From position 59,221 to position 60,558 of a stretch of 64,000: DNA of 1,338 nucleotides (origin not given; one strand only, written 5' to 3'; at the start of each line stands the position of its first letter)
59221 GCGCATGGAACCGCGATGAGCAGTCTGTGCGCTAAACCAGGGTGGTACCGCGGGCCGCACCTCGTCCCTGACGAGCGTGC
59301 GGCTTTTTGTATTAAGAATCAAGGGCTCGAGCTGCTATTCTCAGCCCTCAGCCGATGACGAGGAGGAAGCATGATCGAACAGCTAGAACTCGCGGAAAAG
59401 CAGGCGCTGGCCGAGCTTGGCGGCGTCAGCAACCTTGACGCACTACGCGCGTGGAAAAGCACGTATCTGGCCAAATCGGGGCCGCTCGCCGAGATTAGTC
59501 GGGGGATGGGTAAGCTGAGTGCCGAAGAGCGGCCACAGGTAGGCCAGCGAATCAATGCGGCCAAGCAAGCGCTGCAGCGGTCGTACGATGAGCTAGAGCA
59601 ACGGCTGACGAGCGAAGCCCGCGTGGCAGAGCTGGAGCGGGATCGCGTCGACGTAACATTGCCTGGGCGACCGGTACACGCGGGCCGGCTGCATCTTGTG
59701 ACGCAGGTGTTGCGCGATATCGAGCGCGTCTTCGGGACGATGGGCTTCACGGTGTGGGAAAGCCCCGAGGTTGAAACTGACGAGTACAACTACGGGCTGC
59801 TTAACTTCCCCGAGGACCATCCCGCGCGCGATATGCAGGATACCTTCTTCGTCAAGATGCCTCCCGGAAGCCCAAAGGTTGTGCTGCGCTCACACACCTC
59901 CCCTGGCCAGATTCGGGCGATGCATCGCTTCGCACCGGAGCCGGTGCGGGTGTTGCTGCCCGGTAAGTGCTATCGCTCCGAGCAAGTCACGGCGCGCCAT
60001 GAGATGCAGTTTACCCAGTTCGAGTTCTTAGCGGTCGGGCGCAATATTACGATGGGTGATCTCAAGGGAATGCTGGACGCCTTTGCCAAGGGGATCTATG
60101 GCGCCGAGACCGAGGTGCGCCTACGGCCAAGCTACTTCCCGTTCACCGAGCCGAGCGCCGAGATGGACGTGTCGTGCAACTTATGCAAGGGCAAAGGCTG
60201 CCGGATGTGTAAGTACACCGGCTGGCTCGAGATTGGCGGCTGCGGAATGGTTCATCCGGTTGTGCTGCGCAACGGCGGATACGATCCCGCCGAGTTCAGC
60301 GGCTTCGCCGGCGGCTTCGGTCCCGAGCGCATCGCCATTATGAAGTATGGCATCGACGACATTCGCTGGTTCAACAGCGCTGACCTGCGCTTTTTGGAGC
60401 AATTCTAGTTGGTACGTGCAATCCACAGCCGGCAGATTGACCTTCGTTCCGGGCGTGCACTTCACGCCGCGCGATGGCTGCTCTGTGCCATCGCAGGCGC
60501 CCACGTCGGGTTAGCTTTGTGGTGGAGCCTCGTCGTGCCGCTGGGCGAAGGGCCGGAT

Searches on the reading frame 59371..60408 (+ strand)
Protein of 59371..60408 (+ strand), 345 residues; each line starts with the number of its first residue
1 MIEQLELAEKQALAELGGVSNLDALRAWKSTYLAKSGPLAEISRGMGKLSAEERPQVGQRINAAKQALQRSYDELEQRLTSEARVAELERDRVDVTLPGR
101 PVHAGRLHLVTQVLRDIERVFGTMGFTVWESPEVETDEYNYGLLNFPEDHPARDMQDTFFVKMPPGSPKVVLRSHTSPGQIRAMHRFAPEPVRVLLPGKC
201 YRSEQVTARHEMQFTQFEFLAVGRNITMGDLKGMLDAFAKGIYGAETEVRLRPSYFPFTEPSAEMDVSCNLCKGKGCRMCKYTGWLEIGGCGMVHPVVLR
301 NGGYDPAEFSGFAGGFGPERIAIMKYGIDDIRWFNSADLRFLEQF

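Call 17: find_encoding_contigs(protein=window:59371-60408:+, flank=10000, max_places=6)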
Protein window:59371-60408:+ (345 aa): 3 contigs read that carry it; 2 places shown.
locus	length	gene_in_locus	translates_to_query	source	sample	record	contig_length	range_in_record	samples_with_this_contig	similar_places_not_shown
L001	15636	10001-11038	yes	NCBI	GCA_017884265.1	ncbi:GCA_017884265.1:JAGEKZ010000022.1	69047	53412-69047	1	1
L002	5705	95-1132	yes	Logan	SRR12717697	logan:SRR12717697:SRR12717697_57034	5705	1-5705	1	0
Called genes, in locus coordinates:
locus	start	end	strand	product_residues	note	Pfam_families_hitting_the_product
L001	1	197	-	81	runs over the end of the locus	-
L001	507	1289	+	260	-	PF00459:Inositol_P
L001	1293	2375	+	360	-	PF04055:Radical_SAM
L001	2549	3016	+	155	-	PF03449:GreA_GreB_N, PF01272:GreA_GreB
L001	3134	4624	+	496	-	PF01336:tRNA_anti-codon, PF00152:tRNA-synt_2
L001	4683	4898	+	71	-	-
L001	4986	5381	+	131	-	PF02661:Fic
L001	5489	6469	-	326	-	PF00348:polyprenyl_synt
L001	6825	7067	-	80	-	-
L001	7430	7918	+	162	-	PF05198:IF3_N, PF00707:IF3_C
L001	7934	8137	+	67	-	PF01632:Ribosomal_L35p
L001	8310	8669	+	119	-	PF00453:Ribosomal_L20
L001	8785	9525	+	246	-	PF22435:MRM3-like_sub_bind, PF08032:SpoU_sub_bind (weak), PF00588:SpoU_methylase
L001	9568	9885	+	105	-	-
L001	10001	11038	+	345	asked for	PF02912:Phe_tRNA-synt_N, PF01409:tRNA-synt_2d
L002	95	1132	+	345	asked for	PF02912:Phe_tRNA-synt_N, PF01409:tRNA-synt_2d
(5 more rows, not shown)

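Call 18: find_related_loci(query=window:59371-60408:+, collection=genome_contigs, flank=10000)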
Query window:59371-60408:+ (345 aa) in genome_contigs; peptide patterns used: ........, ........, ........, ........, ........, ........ (x = any residue, [..] = any of these).
600 stretches matched a pattern (row limit reached: there are more); 589 encode a relative of the query (tblastn E <= 1e-3); the best 80 are kept; 80 distinct loci.
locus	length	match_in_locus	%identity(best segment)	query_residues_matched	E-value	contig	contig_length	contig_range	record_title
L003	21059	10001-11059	56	1-345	2e-131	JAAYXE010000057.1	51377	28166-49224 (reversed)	MAG: Chloroflexota bacterium isolate AS02xzSISU_56 13925_AS02, whole genome shotgun sequence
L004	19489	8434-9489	56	1-345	4e-127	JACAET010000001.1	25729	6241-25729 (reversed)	MAG: Chloroflexota bacterium isolate L.E.CH.8 k119_37613, whole genome shotgun sequence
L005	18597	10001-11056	56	1-345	1e-126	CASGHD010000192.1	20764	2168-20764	MAG: uncultured Anaerolineales bacterium isolate KLAP176 genome assembly, contig: KLAP176_38820, whole genome shotgun se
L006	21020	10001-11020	55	1-344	9e-126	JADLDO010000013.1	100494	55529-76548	MAG: Caldilineaceae bacterium isolate SJ28 c_000000201366, whole genome shotgun sequence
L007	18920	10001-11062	54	1-345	4e-123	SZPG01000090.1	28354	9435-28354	Chloroflexi bacterium CFX6 ZYPT4scaffold_2570, whole genome shotgun sequence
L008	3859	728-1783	55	1-345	5e-125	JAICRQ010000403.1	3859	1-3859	MAG: Anaerolineales bacterium isolate TY_ISSM_2_bin.28 k141_1517700_length_3859_cov_10.3470, whole genome shotgun sequen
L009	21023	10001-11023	51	1-345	3e-116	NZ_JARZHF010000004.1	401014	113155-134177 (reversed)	Salipaludibacillus daqingensis strain DQ-9 ZB100003, whole genome shotgun sequence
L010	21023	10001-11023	52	1-345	1e-114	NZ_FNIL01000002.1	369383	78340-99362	Alkalicoccus daliensis strain CGMCC 1.10369, whole genome shotgun sequence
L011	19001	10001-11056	54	1-345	2e-122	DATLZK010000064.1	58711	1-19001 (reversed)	MAG TPA_asm: Anaerolineales bacterium isolate SMAG_U13296 k141_494722, whole genome shotgun sequence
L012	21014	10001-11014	50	1-345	1e-108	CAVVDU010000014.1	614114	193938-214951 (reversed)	MAG: uncultured delta proteobacterium isolate MFD02416.bin.2.91 genome assembly, contig: contig_2821, whole genome shotg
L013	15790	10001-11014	50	1-345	3e-108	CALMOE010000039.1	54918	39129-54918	MAG TPA_asm: uncultured Geobacter sp. isolate SRR5215466_bin.132_CONCOCT_v1.1_MAG genome assembly, contig: ERZ781361.37,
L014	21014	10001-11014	51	1-345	5e-107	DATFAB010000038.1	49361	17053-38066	MAG TPA_asm: Geomonas sp. isolate SMAG_U8490 k141_822909, whole genome shotgun sequence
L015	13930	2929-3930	47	3-345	1e-106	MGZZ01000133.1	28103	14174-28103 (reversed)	MAG: Ignavibacteria bacterium GWC2_36_12 gwc2_scaffold_4878, whole genome shotgun sequence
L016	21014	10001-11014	49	1-345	1e-105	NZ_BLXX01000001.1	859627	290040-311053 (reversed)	Geomonas silvestris strain Red330 sequence01, whole genome shotgun sequence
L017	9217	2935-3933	48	3-345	4e-105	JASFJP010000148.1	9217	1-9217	MAG: Desulfobacterales bacterium isolate D0608U02metaG_Bin_613 D0608U02metaG_FD_scaffold_1003_c1, whole genome shotgun s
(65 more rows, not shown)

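Call 35: find_homologous_proteins(query=window:59371-60408:+, max_evalue=1e-60)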
Query window:59371-60408:+ (345 aa): 8000 proteins with E <= 1e-60 among 8000 candidates; the best 120 are listed.
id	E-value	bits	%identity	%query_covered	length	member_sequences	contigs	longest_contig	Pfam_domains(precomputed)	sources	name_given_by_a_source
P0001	5.6e-220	747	93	100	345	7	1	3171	PF01409.26,PF02912.24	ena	-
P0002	3.2e-210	715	88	100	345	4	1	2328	PF01409.26,PF02912.24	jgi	jgi:phenylalanyl-tRNA synthetase alpha chain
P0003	1.4e-206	703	86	100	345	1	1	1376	PF01409.26,PF02912.24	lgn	-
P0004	4.9e-206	702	86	100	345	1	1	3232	PF01409.26,PF02912.24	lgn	-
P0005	9.9e-196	668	83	100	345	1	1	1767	PF01409.26,PF02912.24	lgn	-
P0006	9.7e-193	658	83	100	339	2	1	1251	PF01409.26,PF02912.24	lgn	-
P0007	2.9e-192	656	81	100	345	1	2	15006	PF01409.26,PF02912.24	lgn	-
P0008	4.1e-192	656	81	100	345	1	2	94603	PF01409.26,PF02912.24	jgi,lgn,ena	-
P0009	6.8e-189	645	80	100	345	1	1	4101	PF01409.26,PF02912.24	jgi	jgi:phenylalanyl-tRNA synthetase alpha chain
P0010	1.1e-187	641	80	100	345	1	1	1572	PF01409.26,PF02912.24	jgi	jgi:phenylalanyl-tRNA synthetase alpha chain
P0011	8.4e-187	638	79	100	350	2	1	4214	PF01409.26,PF02912.24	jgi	jgi:phenylalanyl-tRNA synthetase alpha chain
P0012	1.2e-186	638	79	100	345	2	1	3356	PF01409.26,PF02912.24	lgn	-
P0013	1.6e-186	637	81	100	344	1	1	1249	PF01409.26,PF02912.24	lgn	-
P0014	1.3e-183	628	78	97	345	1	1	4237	PF01409.26,PF02912.24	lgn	-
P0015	9.3e-183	625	77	100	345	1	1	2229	PF01409.26,PF02912.24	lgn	-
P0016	4.3e-182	623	77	97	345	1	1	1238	PF01409.26,PF02912.24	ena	-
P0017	2.2e-181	621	77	100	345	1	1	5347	PF01409.26,PF02912.24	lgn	-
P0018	2.3e-179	614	77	100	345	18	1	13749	PF01409.26,PF02912.24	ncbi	ncbi:MAG TPA: phenylalanine--tRNA ligase subunit alpha [Herpetosiphonaceae bacterium]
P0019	3.0e-178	610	76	100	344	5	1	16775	PF01409.26,PF02912.24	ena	-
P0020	2.3e-174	597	75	100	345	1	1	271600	PF01409.26,PF02912.24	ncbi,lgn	-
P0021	7.2e-173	593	73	100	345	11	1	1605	PF01409.26,PF02912.24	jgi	jgi:phenylalanyl-tRNA synthetase alpha chain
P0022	1.5e-172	591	75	100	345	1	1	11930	PF01409.26,PF02912.24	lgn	-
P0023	1.0e-171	589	74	100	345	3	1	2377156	PF01409.26,PF02912.24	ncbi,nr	nr:phenylalanine--tRNA ligase subunit alpha [Kallotenue papyrolyticum]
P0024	4.2e-168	577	73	100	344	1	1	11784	PF01409.26,PF02912.24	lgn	-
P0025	6.6e-167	573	72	100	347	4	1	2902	PF01409.26,PF02912.24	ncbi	-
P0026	4.7e-166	570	71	95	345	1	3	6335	PF01409.26,PF02912.24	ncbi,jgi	jgi:phenylalanyl-tRNA synthetase alpha chain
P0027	5.0e-166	570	71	100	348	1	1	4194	PF01409.26,PF02912.24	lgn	-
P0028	1.9e-165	568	70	100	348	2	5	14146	PF01409.26,PF02912.24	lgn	-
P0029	2.2e-165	568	71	100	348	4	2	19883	PF01409.26,PF02912.24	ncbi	-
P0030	2.5e-165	568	71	100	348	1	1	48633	PF01409.26,PF02912.24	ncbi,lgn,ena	-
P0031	6.2e-165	566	71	100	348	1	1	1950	PF01409.26,PF02912.24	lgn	-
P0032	9.6e-164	563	69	100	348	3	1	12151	PF01409.26,PF02912.24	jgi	jgi:phenylalanyl-tRNA synthetase alpha chain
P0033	1.7e-163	562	71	100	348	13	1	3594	PF01409.26,PF02912.24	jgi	jgi:phenylalanyl-tRNA synthetase alpha chain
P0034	2.1e-163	561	70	100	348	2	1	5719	PF01409.26,PF02912.24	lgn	-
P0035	3.0e-163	561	70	100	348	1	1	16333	PF01409.26,PF02912.24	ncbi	-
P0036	3.1e-163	561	69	100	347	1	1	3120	PF01409.26,PF02912.24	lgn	-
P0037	6.4e-163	560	72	100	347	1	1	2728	PF01409.26,PF02912.24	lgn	-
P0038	1.1e-162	559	70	100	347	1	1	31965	PF01409.26,PF02912.24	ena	-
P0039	3.9e-162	557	69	100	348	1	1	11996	PF01409.26,PF02912.24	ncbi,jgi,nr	ncbi:MAG: phenylalanine--tRNA ligase subunit alpha [Chloroflexaceae bacterium]|jgi:phenylalanyl-tRNA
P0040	8.4e-161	553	70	100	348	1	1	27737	PF01409.26,PF02912.24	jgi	jgi:phenylalanyl-tRNA synthetase alpha chain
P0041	1.4e-160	552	69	100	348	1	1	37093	PF01409.26,PF02912.24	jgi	jgi:phenylalanyl-tRNA synthetase alpha chain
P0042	8.6e-160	550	69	100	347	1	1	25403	PF01409.26,PF02912.24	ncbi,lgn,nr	ncbi:MAG: phenylalanine--tRNA ligase subunit alpha [Chloroflexaceae bacterium]|nr:phenylalanine--tRN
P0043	9.3e-160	549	69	100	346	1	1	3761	PF01409.26,PF02912.24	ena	-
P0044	9.6e-160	549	68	100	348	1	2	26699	PF01409.26,PF02912.24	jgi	jgi:phenylalanyl-tRNA synthetase alpha chain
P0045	1.1e-159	549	67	100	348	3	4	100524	PF01409.26,PF02912.24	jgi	jgi:phenylalanyl-tRNA synthetase alpha chain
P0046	1.2e-159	549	69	100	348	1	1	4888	PF01409.26,PF02912.24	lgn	-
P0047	1.7e-159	549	69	100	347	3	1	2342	PF01409.26,PF02912.24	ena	-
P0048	3.6e-159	547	68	100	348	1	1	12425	PF01409.26,PF02912.24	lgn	-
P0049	4.7e-159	547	67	100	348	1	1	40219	PF01409.26,PF02912.24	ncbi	-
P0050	4.9e-159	547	68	100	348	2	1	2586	PF01409.26,PF02912.24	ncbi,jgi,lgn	jgi:phenylalanyl-tRNA synthetase alpha chain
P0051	5.8e-159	547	67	100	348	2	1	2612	PF01409.26,PF02912.24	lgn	-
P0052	6.1e-159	547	68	100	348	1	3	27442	PF01409.26,PF02912.24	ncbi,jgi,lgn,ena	jgi:phenylalanyl-tRNA synthetase alpha chain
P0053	8.1e-159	546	67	100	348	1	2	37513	PF01409.26,PF02912.24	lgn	-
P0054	1.1e-158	546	67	99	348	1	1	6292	PF01409.26,PF02912.24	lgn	-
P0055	1.6e-158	545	69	99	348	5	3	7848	PF01409.26,PF02912.24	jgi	jgi:phenylalanyl-tRNA synthetase alpha chain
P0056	1.6e-158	545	69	100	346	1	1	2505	PF01409.26,PF02912.24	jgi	-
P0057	4.2e-158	544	68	100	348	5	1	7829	PF01409.26,PF02912.24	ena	-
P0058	4.4e-158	544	67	100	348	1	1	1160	PF01409.26,PF02912.24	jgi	jgi:phenylalanyl-tRNA synthetase alpha chain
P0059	4.5e-158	544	67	99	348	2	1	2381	PF01409.26,PF02912.24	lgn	-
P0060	7.3e-158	543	68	100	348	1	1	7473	PF01409.26,PF02912.24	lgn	-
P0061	7.8e-158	543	66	100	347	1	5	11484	PF01409.26,PF02912.24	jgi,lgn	jgi:phenylalanyl-tRNA synthetase alpha chain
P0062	1.0e-157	543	68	100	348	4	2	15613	PF01409.26,PF02912.24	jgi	jgi:phenylalanyl-tRNA synthetase alpha chain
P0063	1.2e-157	543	68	100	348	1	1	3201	PF01409.26,PF02912.24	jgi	jgi:phenylalanyl-tRNA synthetase alpha chain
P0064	1.2e-157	542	68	100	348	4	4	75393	PF01409.26,PF02912.24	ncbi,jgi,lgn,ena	-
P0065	1.3e-157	542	68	100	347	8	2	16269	PF01409.26,PF02912.24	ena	-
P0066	1.5e-157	542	67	99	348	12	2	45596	PF01409.26,PF02912.24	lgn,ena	-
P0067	1.7e-157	542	67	100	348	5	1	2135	PF01409.26,PF02912.24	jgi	jgi:phenylalanyl-tRNA synthetase alpha chain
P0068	2.1e-157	542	66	100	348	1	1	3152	PF01409.26,PF02912.24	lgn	-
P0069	2.3e-157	542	70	92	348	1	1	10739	PF01409.26,PF02912.24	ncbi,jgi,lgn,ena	-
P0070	2.3e-157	542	67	100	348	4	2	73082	PF01409.26,PF02912.24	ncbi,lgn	ncbi:MAG: phenylalanine--tRNA ligase subunit alpha [Chloroflexaceae bacterium]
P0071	4.8e-157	540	66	100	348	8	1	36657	PF01409.26,PF02912.24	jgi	jgi:phenylalanyl-tRNA synthetase alpha chain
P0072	5.0e-157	540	66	100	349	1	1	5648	PF01409.26,PF02912.24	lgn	-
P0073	5.1e-157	540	67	100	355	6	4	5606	PF01409.26,PF02912.24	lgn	-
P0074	6.0e-157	540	66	99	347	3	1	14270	PF01409.26,PF02912.24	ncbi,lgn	-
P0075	6.7e-157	540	69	95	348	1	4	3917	PF01409.26,PF02912.24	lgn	-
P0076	6.8e-157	540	68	100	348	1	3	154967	PF01409.26,PF02912.24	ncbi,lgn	-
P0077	7.2e-157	540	67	100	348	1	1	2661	PF01409.26,PF02912.24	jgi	jgi:phenylalanyl-tRNA synthetase alpha chain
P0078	7.9e-157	540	68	100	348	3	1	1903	PF01409.26,PF02912.24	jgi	jgi:phenylalanyl-tRNA synthetase alpha chain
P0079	8.3e-157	540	70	92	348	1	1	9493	PF01409.26,PF02912.24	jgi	jgi:phenylalanyl-tRNA synthetase alpha chain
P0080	8.6e-157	540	67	100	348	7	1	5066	PF01409.26,PF02912.24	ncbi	-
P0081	9.3e-157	540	68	100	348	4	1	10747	PF01409.26,PF02912.24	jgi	jgi:phenylalanyl-tRNA synthetase alpha chain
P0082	1.1e-156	539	70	92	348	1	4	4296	PF01409.26,PF02912.24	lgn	-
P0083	1.2e-156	539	68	100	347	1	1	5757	PF01409.26,PF02912.24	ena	-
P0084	1.2e-156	539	68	100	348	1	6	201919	PF01409.26,PF02912.24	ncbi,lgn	-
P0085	1.6e-156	539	67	100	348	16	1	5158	PF01409.26,PF02912.24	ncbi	ncbi:MAG: phenylalanine--tRNA ligase subunit alpha [Chloroflexaceae bacterium]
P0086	1.8e-156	539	68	100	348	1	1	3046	PF01409.26,PF02912.24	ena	-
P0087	2.2e-156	538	67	100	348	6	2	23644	PF01409.26,PF02912.24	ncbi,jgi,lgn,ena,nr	ncbi:MAG: phenylalanine--tRNA ligase subunit alpha [Chloroflexi bacterium]|nr:phenylalanine--tRNA li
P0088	2.6e-156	538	68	100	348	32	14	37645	PF01409.26,PF02912.24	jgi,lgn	jgi:phenylalanyl-tRNA synthetase alpha chain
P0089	3.1e-156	538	66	100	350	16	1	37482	PF01409.26,PF02912.24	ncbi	-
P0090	4.7e-156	537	66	100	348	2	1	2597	PF01409.26,PF02912.24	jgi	jgi:phenylalanyl-tRNA synthetase alpha chain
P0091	6.2e-156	537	66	99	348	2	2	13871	PF01409.26,PF02912.24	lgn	-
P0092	6.9e-156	537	66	100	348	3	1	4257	PF01409.26,PF02912.24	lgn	-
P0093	7.5e-156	537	67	100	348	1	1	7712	PF01409.26,PF02912.24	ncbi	-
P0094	1.1e-155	536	67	100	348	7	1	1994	PF01409.26,PF02912.24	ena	-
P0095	1.4e-155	536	67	100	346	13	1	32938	PF01409.26,PF02912.24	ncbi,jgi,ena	-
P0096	1.4e-155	536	66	100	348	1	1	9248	PF01409.26,PF02912.24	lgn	-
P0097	2.5e-155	535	68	95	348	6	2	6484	PF01409.26,PF02912.24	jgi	jgi:phenylalanyl-tRNA synthetase alpha chain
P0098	2.8e-155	535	66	99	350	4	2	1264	PF01409.26,PF02912.24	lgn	-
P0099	3.6e-155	534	67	100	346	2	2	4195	PF01409.26,PF02912.24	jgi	jgi:phenylalanyl-tRNA synthetase alpha chain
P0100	3.9e-155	534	66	99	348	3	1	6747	PF01409.26,PF02912.24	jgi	jgi:phenylalanyl-tRNA synthetase alpha chain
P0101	4.0e-155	534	67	100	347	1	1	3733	PF01409.26,PF02912.24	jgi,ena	jgi:phenylalanyl-tRNA synthetase alpha chain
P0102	4.5e-155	534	66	100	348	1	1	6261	PF01409.26,PF02912.24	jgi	jgi:phenylalanyl-tRNA synthetase alpha chain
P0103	4.8e-155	534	68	100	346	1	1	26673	PF01409.26,PF02912.24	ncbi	-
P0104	5.6e-155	534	67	100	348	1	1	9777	PF01409.26,PF02912.24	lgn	-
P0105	6.4e-155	534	66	100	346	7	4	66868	PF01409.26,PF02912.24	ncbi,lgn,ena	-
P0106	9.2e-155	533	67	100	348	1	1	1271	PF01409.26,PF02912.24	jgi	jgi:phenylalanyl-tRNA synthetase alpha chain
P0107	9.9e-155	533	68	100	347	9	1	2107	PF01409.26,PF02912.24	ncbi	-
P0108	1.0e-154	533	69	100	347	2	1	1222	PF01409.26,PF02912.24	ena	-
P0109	2.1e-154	532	67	100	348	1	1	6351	PF01409.26,PF02912.24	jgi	jgi:phenylalanyl-tRNA synthetase alpha chain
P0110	2.5e-154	532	66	100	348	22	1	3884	PF01409.26,PF02912.24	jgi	jgi:phenylalanyl-tRNA synthetase alpha chain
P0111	2.5e-154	532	66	100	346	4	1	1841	PF01409.26,PF02912.24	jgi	jgi:phenylalanyl-tRNA synthetase alpha chain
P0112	2.7e-154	531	65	100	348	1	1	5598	PF01409.26,PF02912.24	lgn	-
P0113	3.4e-154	531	66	100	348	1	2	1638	PF01409.26,PF02912.24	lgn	-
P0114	5.8e-154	530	67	99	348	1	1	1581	PF01409.26,PF02912.24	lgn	-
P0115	6.2e-154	530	67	100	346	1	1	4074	PF01409.26,PF02912.24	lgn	-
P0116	6.2e-154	530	67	100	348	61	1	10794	PF01409.26,PF02912.24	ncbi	-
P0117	9.0e-154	530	65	100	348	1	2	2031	PF01409.26,PF02912.24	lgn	-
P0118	9.9e-154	530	69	92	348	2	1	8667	PF01409.26,PF02912.24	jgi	jgi:phenylalanyl-tRNA synthetase alpha chain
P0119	1.0e-153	530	68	100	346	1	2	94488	PF01409.26,PF02912.24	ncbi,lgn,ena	-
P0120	1.0e-153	530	66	99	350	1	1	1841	PF01409.26,PF02912.24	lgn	-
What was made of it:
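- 59371..60408 (+): pheS, the regulated gene. Call 17 (PF02912, PF01409), call 35
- On Cyanobacterial STRR family (sensu stricto): The host is class Chloroflexia: PheS is 77% identical to Herpetosiphonaceae and 74% to Kallotenue (call 35).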

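Call 36: find_encoding_contigs(protein=P0001, flank=10000, max_places=2)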
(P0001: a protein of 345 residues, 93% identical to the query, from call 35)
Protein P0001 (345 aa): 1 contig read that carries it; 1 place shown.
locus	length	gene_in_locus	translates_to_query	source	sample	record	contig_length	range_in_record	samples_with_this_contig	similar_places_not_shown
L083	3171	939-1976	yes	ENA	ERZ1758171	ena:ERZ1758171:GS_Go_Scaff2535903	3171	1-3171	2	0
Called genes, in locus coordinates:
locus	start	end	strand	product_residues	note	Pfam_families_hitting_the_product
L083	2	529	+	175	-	?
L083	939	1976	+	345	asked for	PF02912:Phe_tRNA-synt_N, PF01409:tRNA-synt_2d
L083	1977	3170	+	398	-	?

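Call 37: find_encoding_contigs(protein=P0004, flank=10000, max_places=2)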
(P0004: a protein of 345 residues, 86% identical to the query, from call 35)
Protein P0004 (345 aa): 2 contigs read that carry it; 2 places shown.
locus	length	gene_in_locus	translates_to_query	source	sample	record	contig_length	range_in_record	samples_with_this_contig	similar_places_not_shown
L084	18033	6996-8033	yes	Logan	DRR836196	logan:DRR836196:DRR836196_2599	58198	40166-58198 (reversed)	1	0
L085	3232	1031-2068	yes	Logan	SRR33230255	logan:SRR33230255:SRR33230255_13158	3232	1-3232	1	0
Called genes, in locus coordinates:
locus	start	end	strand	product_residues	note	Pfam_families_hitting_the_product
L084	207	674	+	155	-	PF03449:GreA_GreB_N, PF01272:GreA_GreB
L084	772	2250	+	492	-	PF01336:tRNA_anti-codon, PF00152:tRNA-synt_2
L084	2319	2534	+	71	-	-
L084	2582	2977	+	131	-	PF02661:Fic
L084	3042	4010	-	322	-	PF00348:polyprenyl_synt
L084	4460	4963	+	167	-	PF05198:IF3_N, PF00707:IF3_C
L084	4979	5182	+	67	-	PF01632:Ribosomal_L35p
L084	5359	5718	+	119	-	PF00453:Ribosomal_L20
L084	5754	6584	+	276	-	PF22435:MRM3-like_sub_bind, PF00588:SpoU_methylase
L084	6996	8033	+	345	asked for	PF02912:Phe_tRNA-synt_N, PF01409:tRNA-synt_2d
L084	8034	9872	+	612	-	PF09913:DUF2142 (weak), PF13231:PMT_2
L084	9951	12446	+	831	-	PF01588:tRNA_bind, PF03483:B3_4, PF03484:B5, PF17759:tRNA_synthFbeta, PF03147:FDX-ACB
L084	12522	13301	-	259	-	PF00535:Glycos_transf_2, PF13641:Glyco_tranf_2_3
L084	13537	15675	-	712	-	PF00801:PKD, PF18911:PKD_4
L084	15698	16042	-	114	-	-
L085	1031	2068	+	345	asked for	PF02912:Phe_tRNA-synt_N, PF01409:tRNA-synt_2d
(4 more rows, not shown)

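Call 38: find_encoding_contigs(protein=P0008, flank=10000, max_places=2)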
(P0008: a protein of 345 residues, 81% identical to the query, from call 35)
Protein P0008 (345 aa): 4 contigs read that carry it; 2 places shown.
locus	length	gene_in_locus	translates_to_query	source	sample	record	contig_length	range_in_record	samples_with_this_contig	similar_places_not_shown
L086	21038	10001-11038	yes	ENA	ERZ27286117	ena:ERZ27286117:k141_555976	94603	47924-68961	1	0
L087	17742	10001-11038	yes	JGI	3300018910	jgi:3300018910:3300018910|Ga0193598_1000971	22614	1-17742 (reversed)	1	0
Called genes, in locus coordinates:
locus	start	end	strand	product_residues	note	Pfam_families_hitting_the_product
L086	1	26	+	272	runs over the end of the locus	PF00296:Bac_luciferase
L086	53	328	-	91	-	-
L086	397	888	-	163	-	-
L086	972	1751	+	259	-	PF00459:Inositol_P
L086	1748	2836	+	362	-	PF04055:Radical_SAM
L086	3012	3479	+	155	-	PF03449:GreA_GreB_N, PF01272:GreA_GreB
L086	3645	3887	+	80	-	-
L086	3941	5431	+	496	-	PF01336:tRNA_anti-codon, PF00152:tRNA-synt_2, PF01409:tRNA-synt_2d (faint)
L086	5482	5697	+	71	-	-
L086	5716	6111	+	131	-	PF02661:Fic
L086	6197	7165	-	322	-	PF00348:polyprenyl_synt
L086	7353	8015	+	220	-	PF05198:IF3_N, PF00707:IF3_C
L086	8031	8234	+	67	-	PF01632:Ribosomal_L35p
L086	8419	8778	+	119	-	PF00453:Ribosomal_L20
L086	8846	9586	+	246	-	PF22435:MRM3-like_sub_bind, PF08032:SpoU_sub_bind (weak), PF00588:SpoU_methylase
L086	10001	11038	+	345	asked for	PF02912:Phe_tRNA-synt_N, PF01409:tRNA-synt_2d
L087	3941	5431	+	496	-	PF01336:tRNA_anti-codon, PF00152:tRNA-synt_2, PF01409:tRNA-synt_2d (faint)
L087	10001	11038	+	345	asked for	PF02912:Phe_tRNA-synt_N, PF01409:tRNA-synt_2d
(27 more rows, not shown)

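Call 39: find_encoding_contigs(protein=P0007, flank=10000, max_places=2)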
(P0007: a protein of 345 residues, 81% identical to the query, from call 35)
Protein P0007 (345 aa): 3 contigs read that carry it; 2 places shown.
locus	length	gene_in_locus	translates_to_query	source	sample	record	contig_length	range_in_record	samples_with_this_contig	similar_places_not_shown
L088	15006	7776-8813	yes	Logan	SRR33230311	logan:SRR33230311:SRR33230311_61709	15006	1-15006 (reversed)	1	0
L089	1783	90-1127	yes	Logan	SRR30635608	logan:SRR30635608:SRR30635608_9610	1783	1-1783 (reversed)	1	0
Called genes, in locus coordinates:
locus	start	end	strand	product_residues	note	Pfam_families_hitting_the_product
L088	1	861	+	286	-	?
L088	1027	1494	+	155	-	PF03449:GreA_GreB_N, PF01272:GreA_GreB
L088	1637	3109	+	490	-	PF01336:tRNA_anti-codon, PF00152:tRNA-synt_2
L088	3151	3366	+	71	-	-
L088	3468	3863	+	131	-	PF02661:Fic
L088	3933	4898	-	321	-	PF00348:polyprenyl_synt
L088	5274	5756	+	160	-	PF05198:IF3_N, PF00707:IF3_C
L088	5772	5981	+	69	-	PF01632:Ribosomal_L35p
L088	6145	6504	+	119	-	PF00453:Ribosomal_L20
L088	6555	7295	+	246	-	PF22435:MRM3-like_sub_bind, PF08032:SpoU_sub_bind (weak), PF00588:SpoU_methylase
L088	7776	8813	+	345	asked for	PF02912:Phe_tRNA-synt_N, PF01409:tRNA-synt_2d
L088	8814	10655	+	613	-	PF02366:PMT, PF13231:PMT_2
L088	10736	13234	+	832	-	PF01588:tRNA_bind, PF03483:B3_4, PF03484:B5, PF17759:tRNA_synthFbeta, PF03147:FDX-ACB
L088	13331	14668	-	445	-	PF22494:choice_anch_I (weak)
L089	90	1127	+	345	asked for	PF02912:Phe_tRNA-synt_N, PF01409:tRNA-synt_2d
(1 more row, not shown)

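Call 62: find_encoding_contigs(protein=P0023, flank=10000, max_places=1)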
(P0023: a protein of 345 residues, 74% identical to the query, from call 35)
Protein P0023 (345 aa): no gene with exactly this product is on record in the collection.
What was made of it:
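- Tried and rejected: The Kallotenue PheS look-up found no record (call 62).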
